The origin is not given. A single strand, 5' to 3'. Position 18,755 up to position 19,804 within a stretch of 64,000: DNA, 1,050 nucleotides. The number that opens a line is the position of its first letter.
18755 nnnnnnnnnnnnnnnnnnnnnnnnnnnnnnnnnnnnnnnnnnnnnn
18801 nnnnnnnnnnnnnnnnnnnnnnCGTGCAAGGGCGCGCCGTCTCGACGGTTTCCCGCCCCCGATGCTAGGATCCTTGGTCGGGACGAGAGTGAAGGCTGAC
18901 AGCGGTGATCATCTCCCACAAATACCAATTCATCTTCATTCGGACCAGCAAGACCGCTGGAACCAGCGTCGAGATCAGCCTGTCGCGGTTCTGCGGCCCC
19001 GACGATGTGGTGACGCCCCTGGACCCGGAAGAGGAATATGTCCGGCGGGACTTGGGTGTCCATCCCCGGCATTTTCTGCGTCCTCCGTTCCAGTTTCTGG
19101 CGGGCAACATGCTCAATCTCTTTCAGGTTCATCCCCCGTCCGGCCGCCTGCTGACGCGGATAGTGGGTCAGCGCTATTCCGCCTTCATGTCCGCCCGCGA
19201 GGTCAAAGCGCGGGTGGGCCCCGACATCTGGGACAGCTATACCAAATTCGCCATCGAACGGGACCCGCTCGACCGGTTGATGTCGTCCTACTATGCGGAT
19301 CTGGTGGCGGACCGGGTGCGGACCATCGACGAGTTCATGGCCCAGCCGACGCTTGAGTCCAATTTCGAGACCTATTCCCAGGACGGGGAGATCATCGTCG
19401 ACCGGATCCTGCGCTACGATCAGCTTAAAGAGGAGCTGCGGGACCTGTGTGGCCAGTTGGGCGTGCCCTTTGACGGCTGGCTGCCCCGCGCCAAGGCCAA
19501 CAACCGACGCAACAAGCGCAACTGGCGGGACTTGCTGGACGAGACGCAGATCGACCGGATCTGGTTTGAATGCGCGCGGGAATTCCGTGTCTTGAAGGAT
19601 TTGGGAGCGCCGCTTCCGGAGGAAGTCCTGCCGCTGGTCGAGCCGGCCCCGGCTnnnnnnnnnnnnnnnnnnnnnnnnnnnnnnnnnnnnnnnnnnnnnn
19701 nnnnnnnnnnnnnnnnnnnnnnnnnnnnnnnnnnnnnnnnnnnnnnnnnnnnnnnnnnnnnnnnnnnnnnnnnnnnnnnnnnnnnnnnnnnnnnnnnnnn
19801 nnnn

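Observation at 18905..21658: NodH-like sulfotransferase fused to a ~650-residue Pro/Ala/Glu-rich disordered tail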

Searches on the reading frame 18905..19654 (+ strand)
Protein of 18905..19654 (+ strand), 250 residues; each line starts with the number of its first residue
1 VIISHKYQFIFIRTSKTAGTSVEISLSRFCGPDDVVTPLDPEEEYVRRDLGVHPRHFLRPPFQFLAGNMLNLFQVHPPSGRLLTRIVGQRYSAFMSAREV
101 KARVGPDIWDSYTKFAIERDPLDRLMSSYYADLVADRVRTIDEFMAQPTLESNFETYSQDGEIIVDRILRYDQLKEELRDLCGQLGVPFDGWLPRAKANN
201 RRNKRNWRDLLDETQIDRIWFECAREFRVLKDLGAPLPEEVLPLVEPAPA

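Call 3: search_protein_families(library=pfam, proteins=[window:18905-19654:+], max_evalue=1)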
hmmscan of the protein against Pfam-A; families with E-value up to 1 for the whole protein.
window:18905-19654:+ (250 aa): 2 families
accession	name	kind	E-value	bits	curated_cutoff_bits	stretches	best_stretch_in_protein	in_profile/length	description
PF03567.20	Sulfotransfer_2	-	2e-06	28.5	22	1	2-145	4-118/252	Sulfotransferase family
PF22939.2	GPIID_WHD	-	0.27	12.1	27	0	170-185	43-58/90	GPI inositol-deacylase, winged helix domain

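Call 4: search_protein_families(library=ncbifam, proteins=[window:18905-19654:+], max_evalue=1)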
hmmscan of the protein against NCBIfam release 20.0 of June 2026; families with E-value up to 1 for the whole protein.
window:18905-19654:+ (250 aa): 0 families

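Call 7: find_homologous_proteins(query=window:18905-19642:+, max_evalue=0.001)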
Query window:18905-19642:+ (246 aa): 971 proteins with E <= 0.001 among 1647 candidates; the best 120 are listed.
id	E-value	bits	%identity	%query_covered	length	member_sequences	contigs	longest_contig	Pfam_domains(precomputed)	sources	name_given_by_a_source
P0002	4.1e-76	274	52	98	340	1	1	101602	PF03567.21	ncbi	-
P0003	2.6e-52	196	40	93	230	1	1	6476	PF03567.21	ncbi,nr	ncbi:MAG: sulfotransferase family protein [Symploca sp. SIO1A3]|nr:sulfotransferase family protein [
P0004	1.2e-51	194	42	92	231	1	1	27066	PF03567.21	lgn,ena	-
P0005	5.7e-50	188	40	92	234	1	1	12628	PF03567.21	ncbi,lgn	-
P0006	1.0e-49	188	41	93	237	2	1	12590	PF03567.21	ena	-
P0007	1.7e-49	187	42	92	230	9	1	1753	PF03567.21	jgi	-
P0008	2.9e-49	186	41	93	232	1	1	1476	PF03567.21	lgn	-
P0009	3.4e-49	186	41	93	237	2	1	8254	PF03567.21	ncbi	ncbi:MAG: sulfotransferase family 2 domain-containing protein [Cyanobacteria bacterium P01_D01_bin.5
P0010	4.6e-49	185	38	93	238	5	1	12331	PF03567.21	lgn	-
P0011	1.5e-48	184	39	97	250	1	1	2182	PF03567.21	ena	-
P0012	1.8e-48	184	40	93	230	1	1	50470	PF03567.21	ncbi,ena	-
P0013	2.3e-48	183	38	93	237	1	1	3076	PF03567.21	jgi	jgi:hypothetical protein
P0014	2.3e-48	183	39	93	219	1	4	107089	PF03567.21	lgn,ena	-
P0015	3.2e-48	183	39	93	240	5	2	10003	PF03567.21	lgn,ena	-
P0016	3.7e-48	182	41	94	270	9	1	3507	PF03567.21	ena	-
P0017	4.5e-48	182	42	93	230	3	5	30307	PF03567.21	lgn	-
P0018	4.7e-48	182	43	93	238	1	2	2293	PF03567.21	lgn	-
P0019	1.0e-47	181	40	92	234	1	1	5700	PF03567.21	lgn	-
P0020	1.1e-47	181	38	96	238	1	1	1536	PF03567.21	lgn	-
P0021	1.4e-47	181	46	83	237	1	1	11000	PF03567.21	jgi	jgi:hypothetical protein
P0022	1.4e-47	181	42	92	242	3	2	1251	PF03567.21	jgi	jgi:hypothetical protein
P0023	1.8e-47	180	40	93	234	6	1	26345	PF03567.21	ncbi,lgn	ncbi:MAG: sulfotransferase family 2 domain-containing protein [Crocosphaera sp.]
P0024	2.4e-47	180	41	93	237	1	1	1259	PF03567.21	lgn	-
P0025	2.7e-47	180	38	93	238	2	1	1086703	PF03567.21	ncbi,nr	ncbi:MAG: sulfotransferase family 2 domain-containing protein [Leptolyngbya sp. SIO1E4]|nr:sulfotran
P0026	3.0e-47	179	43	93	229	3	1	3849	PF03567.21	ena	-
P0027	3.1e-47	179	38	93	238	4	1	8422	PF03567.21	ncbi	ncbi:MAG: sulfotransferase family 2 domain-containing protein [Cyanobacteria bacterium P01_F01_bin.8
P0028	6.5e-47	178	38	93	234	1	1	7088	PF03567.21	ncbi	-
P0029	7.4e-47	178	39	93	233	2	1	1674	PF03567.21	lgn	-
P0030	1.3e-46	177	42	94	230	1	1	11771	PF03567.21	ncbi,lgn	-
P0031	2.2e-46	177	39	93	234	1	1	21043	PF03567.21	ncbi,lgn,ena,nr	ncbi:MAG TPA: chondroitin 4-O-sulfotransferase [Cyanothece sp. UBA12306]|nr:chondroitin 4-O-sulfotra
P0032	2.4e-46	177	41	92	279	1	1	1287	PF03567.21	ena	-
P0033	3.1e-46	176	38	93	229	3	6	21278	PF03567.21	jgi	jgi:hypothetical protein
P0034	3.4e-46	176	39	93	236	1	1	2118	PF03567.21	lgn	-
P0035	3.7e-46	176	41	89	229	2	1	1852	PF03567.21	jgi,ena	-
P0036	5.2e-46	175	44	89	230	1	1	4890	PF03567.21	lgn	-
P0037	6.4e-46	175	39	93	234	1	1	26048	PF03567.21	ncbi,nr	ncbi:MAG: sulfotransferase family 2 domain-containing protein [Crocosphaera sp.]|nr:sulfotransferase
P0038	7.3e-46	175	42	92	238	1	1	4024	PF03567.21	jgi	jgi:hypothetical protein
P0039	8.0e-46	175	41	93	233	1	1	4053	PF03567.21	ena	-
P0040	8.3e-46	175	37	93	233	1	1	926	PF03567.21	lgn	-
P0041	8.8e-46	175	39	93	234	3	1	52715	PF03567.21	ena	-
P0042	8.8e-46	175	38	93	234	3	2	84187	PF03567.21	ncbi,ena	-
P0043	1.7e-45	174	40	89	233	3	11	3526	PF03567.21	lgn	-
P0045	2.1e-45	173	43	89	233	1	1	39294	PF03567.21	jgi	jgi:sulfotransferase famil protein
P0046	3.2e-45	173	40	93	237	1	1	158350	PF03567.21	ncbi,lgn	ncbi:MAG: sulfotransferase family 2 domain-containing protein [Cyanobacteria bacterium P01_D01_bin.1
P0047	4.8e-45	172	39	99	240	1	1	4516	PF03567.21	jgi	jgi:hypothetical protein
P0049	7.9e-45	172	41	93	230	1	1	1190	PF03567.21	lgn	-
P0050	9.5e-45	171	43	89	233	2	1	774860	PF03567.21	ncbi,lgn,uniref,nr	ncbi:sulfotransferase family protein [Halospina denitrificans]|uniref:Sulfotransferase family protei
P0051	1.1e-44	171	42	89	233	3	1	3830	PF03567.21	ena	-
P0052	1.3e-44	171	39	92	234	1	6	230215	PF03567.21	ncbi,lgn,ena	ncbi:MAG: sulfotransferase family 2 domain-containing protein [Leptolyngbyaceae cyanobacterium]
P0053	2.0e-44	170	40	92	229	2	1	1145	PF03567.21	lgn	-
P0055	2.8e-44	170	42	92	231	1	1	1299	PF03567.21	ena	-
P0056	3.7e-44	169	43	89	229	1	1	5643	PF03567.21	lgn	-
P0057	4.1e-44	169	38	92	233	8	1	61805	PF03567.21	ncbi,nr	ncbi:MAG: sulfotransferase family 2 domain-containing protein [Symploca sp. SIO2E9]|nr:sulfotransfer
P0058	4.6e-44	169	38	93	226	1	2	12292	PF03567.21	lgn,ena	-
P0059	5.3e-44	169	42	89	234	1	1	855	PF03567.21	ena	-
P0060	5.5e-44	169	41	93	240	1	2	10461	PF03567.21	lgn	-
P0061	8.0e-44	168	42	89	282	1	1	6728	PF03567.21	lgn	-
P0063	1.2e-43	168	41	87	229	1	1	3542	PF03567.21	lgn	-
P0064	1.3e-43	168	41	89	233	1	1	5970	PF03567.21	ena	-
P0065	1.3e-43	168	42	87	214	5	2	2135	PF03567.21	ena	-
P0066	1.3e-43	168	40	93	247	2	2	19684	PF03567.21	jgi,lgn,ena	-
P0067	1.4e-43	167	38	89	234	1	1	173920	PF03567.21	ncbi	-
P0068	1.7e-43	167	39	93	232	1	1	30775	PF03567.21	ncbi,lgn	ncbi:MAG TPA: sulfotransferase family 2 domain-containing protein [Bacillales bacterium]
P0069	1.9e-43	167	38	98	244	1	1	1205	PF03567.21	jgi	jgi:hypothetical protein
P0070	3.2e-43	166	43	89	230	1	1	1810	PF03567.21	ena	-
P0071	4.1e-43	166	42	89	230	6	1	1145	PF03567.21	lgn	-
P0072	4.2e-43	166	42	89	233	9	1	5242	PF03567.21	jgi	-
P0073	4.2e-43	166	37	93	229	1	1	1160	PF03567.21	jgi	jgi:Sulfotransferase family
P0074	5.9e-43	165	41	89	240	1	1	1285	PF03567.21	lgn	-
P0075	7.6e-43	165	40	86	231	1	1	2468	PF03567.21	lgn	-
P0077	1.2e-42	164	41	89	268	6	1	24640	PF03567.21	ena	-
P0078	1.2e-42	164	42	93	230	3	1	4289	PF03567.21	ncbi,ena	-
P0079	1.3e-42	164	41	93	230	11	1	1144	PF03567.21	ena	-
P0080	1.3e-42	164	38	93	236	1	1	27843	PF03567.21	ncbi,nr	ncbi:MAG: sulfotransferase family 2 domain-containing protein [Cyanothece sp. SIO1E1]|nr:sulfotransf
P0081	1.3e-42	164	40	89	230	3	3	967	PF03567.21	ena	-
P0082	1.9e-42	164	40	93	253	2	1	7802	PF03567.21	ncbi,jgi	jgi:hypothetical protein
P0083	2.5e-42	163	42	89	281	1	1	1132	PF03567.21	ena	-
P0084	2.5e-42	163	39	90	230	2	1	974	PF03567.21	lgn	-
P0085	3.1e-42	163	36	93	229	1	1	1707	PF03567.21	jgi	jgi:hypothetical protein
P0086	3.3e-42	163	42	90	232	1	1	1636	PF03567.21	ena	-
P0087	3.3e-42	163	40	94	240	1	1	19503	PF03567.21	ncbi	-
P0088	3.5e-42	163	43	89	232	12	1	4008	PF03567.21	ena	-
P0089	4.4e-42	163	41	87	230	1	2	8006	PF03567.21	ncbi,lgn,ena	-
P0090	4.5e-42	163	40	92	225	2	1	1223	PF03567.21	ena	-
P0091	4.6e-42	162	42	93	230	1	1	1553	PF03567.21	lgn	-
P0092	5.1e-42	162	41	89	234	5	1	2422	PF03567.21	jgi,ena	-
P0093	5.4e-42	162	36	93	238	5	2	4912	PF03567.21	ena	-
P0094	7.8e-42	162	37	90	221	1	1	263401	PF03567.21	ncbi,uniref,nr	ncbi:sulfotransferase family 2 domain-containing protein [Bacillus sp. V3B]|uniref:sulfotransferase 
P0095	9.3e-42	161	39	93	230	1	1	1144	PF03567.21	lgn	-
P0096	1.0e-41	161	39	89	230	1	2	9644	PF03567.21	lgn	-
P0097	1.2e-41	161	38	92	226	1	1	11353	PF03567.21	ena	-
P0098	1.2e-41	161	40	89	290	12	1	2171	PF03567.21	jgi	jgi:hypothetical protein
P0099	1.9e-41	160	37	89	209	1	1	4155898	PF03567.21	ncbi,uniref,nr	ncbi:sulfotransferase family 2 domain-containing protein [Alkalihalobacillus sp. AL-G]|uniref:sulfot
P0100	1.9e-41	160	38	87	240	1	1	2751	PF03567.21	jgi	jgi:hypothetical protein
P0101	1.9e-41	160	42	89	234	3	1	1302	PF03567.21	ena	-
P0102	2.0e-41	160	38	89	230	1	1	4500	PF03567.21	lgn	-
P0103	2.1e-41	160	43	92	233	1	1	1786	PF03567.21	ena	-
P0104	2.4e-41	160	38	89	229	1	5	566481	PF03567.21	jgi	jgi:Sulfotransferase family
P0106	2.7e-41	160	39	87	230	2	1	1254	PF03567.21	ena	-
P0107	2.9e-41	160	43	87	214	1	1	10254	PF03567.21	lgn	-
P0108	3.0e-41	160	40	87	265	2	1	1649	PF03567.21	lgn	-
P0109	3.1e-41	160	41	89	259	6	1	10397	PF03567.21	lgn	-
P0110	3.4e-41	160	42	89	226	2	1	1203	PF03567.21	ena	-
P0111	3.9e-41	159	38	95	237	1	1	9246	PF03567.21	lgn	-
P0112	4.2e-41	159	40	89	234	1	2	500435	PF03567.21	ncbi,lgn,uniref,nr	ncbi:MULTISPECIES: sulfotransferase family 2 domain-containing protein [Halomonadaceae]|uniref:Chond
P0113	4.4e-41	159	42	89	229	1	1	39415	PF03567.21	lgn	-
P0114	4.7e-41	159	40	93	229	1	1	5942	PF03567.21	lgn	-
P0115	5.2e-41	159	40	87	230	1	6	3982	PF03567.21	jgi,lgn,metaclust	metaclust:\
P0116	5.9e-41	159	40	92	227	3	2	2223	PF03567.21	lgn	-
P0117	6.2e-41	159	35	87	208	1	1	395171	PF03567.21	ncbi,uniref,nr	ncbi:sulfotransferase family 2 domain-containing protein [Rossellomorea aquimaris]|uniref:sulfotrans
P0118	6.2e-41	159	38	93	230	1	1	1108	PF03567.21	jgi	-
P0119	6.7e-41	159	40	89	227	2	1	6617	PF03567.21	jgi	jgi:hypothetical protein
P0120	7.1e-41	159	41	93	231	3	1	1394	PF03567.21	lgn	-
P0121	7.8e-41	158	38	87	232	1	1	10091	PF03567.21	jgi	jgi:hypothetical protein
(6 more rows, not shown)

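Call 9: find_encoding_contigs(protein=P0002, flank=10000, max_places=4)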
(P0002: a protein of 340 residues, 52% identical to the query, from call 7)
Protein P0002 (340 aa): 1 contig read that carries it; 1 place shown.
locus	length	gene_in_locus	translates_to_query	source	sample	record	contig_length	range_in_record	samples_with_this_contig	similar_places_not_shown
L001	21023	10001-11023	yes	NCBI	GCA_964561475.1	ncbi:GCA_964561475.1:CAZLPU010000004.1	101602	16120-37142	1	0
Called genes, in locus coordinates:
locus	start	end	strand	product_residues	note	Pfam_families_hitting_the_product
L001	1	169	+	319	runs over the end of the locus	PF01963:TraB_PrgY_gumN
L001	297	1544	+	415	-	PF00202:Aminotran_3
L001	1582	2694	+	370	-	PF11199:DUF2891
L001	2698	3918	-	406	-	PF02771:Acyl-CoA_dh_N, PF02770:Acyl-CoA_dh_M, PF00441:Acyl-CoA_dh_1, PF08028:Acyl-CoA_dh_2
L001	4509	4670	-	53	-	-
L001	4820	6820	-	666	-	PF01590:GAF, PF13185:GAF_2, PF00990:GGDEF, PF00563:EAL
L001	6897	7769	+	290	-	PF00106:adh_short, PF08659:KR (weak), PF13561:adh_short_C2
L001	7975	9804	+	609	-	PF00133:tRNA-synt_1 (faint), PF09334:tRNA-synt_1g, PF19303:Anticodon_3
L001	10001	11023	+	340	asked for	PF03567:Sulfotransfer_2 (faint)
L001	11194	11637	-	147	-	PF06282:DUF1036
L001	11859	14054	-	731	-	PF14742:GDE_N_bis, PF22422:MGH1-like_GH, PF17389:Bac_rhamnosid6H (weak), PF06202:GDE_C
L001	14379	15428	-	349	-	PF13439:Glyco_transf_4, PF13579:Glyco_trans_4_4 (weak), PF00534:Glycos_transf_1, PF13692:Glyco_trans_1_4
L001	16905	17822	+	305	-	PF00005:ABC_tran, PF13191:AAA_16 (weak), PF13304:AAA_21 (weak)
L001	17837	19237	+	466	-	-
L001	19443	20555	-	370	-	PF11288:DUF3089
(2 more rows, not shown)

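Call 25: find_related_loci(query=window:18905-19642:+, collection=genome_contigs, flank=6000)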
Query window:18905-19642:+ (246 aa) in genome_contigs; peptide patterns used: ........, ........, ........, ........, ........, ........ (x = any residue, [..] = any of these).
111 stretches matched a pattern; 12 encode a relative of the query (tblastn E <= 1e-3); 12 distinct loci.
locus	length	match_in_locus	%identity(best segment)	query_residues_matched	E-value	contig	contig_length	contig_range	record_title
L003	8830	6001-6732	63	1-244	9e-108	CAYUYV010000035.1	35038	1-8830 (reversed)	MAG TPA_asm: uncultured Alphaproteobacteria bacterium isolate SRP128890_co1_176 genome assembly, contig: NODE_2104_lengt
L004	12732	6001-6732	64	1-244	4e-107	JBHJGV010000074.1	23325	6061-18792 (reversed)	MAG: Alphaproteobacteria bacterium isolate sb_S10C1846 S10Ck141_490015, whole genome shotgun sequence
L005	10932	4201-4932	60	1-244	1e-103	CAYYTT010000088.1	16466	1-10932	MAG TPA_asm: uncultured Alphaproteobacteria bacterium isolate SRP128890_co1_225 genome assembly, contig: NODE_5457_lengt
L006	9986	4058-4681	42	1-212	2e-40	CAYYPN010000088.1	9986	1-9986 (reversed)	MAG TPA_asm: uncultured Planctomycetaceae bacterium isolate SRP141376_co4_249 genome assembly, contig: NODE_11111_length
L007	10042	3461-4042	33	1-226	4e-33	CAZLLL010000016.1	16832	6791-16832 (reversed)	MAG TPA_asm: uncultured Methylomonas sp. isolate binchicken_co53_173 genome assembly, contig: NODE_1868_length_16832_cov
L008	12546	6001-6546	36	1-201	1e-31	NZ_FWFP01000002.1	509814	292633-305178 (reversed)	Ruegeria meonggei strain CECT 8411, whole genome shotgun sequence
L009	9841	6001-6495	36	1-181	1e-27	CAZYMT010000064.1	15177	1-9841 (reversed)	MAG TPA_asm: uncultured Rhodobacterales bacterium isolate binchicken_co67_246 genome assembly, contig: NODE_4056_length_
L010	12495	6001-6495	35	1-181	2e-24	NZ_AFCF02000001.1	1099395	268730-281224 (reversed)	Leisingera sp. ANG1 contig_1, whole genome shotgun sequence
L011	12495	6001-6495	32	1-181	9e-23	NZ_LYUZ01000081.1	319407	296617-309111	Leisingera sp. JC1 scaffold2.1, whole genome shotgun sequence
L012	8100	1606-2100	32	1-181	9e-23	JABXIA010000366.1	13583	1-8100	MAG: Rhodobacteraceae bacterium isolate HF-Dia18 c_000000008439, whole genome shotgun sequence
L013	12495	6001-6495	32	1-181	6e-22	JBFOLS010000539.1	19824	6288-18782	MAG: Leisingera sp. isolate E08Bin-4-1 c_000000000539, whole genome shotgun sequence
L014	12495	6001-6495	32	1-181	2e-21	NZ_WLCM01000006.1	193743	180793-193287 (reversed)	Leisingera sp. ANG59 scaffold6.1, whole genome shotgun sequence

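Call 52: predict_structure(alignment_id=A3)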
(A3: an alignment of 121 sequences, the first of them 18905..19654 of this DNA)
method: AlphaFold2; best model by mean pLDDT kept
length: 250 residues; sequences in the alignment: 121
mean_pLDDT: 88.9   pTM: 0.84
mean pLDDT of the five models: 88.9, 88.8, 88.6, 88.6, 88.2
residues with pLDDT >= 90: 187; 70-90: 26; 50-70: 33; < 50: 4
segments of 3 or more residues with pLDDT < 50: none
pLDDT, mean of each block of 10 residues (from residue 1): 98 95 97 96 95 89 58 56 62 96 96 98 94 95 95 96 98 97 98 78 87 94 95 90 71
secondary structure, 60 per line:
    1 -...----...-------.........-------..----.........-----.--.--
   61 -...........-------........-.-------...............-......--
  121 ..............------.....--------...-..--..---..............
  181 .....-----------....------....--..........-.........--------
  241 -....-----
elements in order: E2-4 E9-11 H19-27 H41-49 H62-72 H80-87 H97-111 E113-118 H121-134 H141-145 E167-170 H171-185 H197-200 H207-210 H213-222 H224-232 H242-245

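Call 55: fold_search(model_id=the predicted structure, library=pdb)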
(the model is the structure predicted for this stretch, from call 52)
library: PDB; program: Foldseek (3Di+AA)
matches with E <= 10: 304; with E <= 0.001: 1
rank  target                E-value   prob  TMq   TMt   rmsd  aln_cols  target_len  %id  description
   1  3rnl                  3.3e-04  0.99  0.38  0.39  12.1       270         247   17  Crystal Structure of Sulfotransferase from Alicyclobacillus acidocaldarius (released 2011-06-29)
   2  7r0o_B                1.0e-03  0.90  0.31  0.24  19.0       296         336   14  Structure of a cytosolic sulfotransferase of Anopheles gambiae (AGAP001425). (released 2022-08-10)
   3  7r0s_A                1.3e-03  0.90  0.32  0.25  19.0       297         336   14  Structure of a cytosolic sulfotransferase of Anopheles gambiae (AGAP001425) in complex with vanillin (released 2022-08-10)
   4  7r0o_A                1.4e-03  0.89  0.31  0.24  19.0       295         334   14  Structure of a cytosolic sulfotransferase of Anopheles gambiae (AGAP001425). (released 2022-08-10)
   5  1cjm                  2.1e-03  0.99  0.41  0.45  10.0       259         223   13  HUMAN SULT1A3 WITH SULFATE BOUND (released 1999-11-10)
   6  1x8j_A                3.6e-03  0.92  0.35  0.28  13.5       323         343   15  Crystal structure of retinol dehydratase in complex with androsterone and inactive cofactor PAP (released 2005-02-08)
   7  1fmj_A                5.8e-03  0.90  0.36  0.29  13.7       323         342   14  CRYSTAL STRUCTURE OF MERCURY DERIVATIVE OF RETINOL DEHYDRATASE IN A COMPLEX WITH RETINOL AND PAP (released 2001-05-02)
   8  1ov4                  9.9e-03  0.90  0.39  0.37  10.5       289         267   12  Crystal structure of human DHEA-ST complexed with androsterone (released 2004-02-17)
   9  1fml_A                9.9e-03  0.82  0.35  0.27  13.8       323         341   15  CRYSTAL STRUCTURE OF RETINOL DEHYDRATASE IN A COMPLEX WITH RETINOL AND PAP (released 2001-05-02)
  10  1x8l_A                1.2e-02  0.57  0.27  0.21  17.6       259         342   16  Crystal structure of retinol dehydratase in complex with all-trans-4-oxoretinol and inactive cofactor PAP (released 2005-02-08)
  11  2ad1                  1.4e-02  0.72  0.31  0.32  14.9       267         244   15  Human Sulfotransferase SULT1C2 (released 2005-08-02)
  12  1q1q                  1.5e-02  0.90  0.41  0.38  12.2       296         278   14  Crystal structure of human pregnenolone sulfotransferase (SULT2B1a) in the presence of PAP (released 2003-11-11)
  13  22ga_B                1.5e-02  0.85  0.38  0.31  12.3       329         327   12  Crystal structure of sorghum sulfotransferase LGS1 reveals sulfation-assisted BC-ring formation in strigolactone biosy (released 2026-02-04)
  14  8xgz                  1.6e-02  0.91  0.35  0.31   8.6       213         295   18  Crystal structure of a sulfotransferase S4 in complex with PAP (released 2024-12-18)
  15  1q44                  1.9e-02  0.82  0.38  0.35  11.7       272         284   14  Crystal Structure of an Arabidopsis Thaliana Putative Steroid Sulfotransferase (released 2003-11-25)
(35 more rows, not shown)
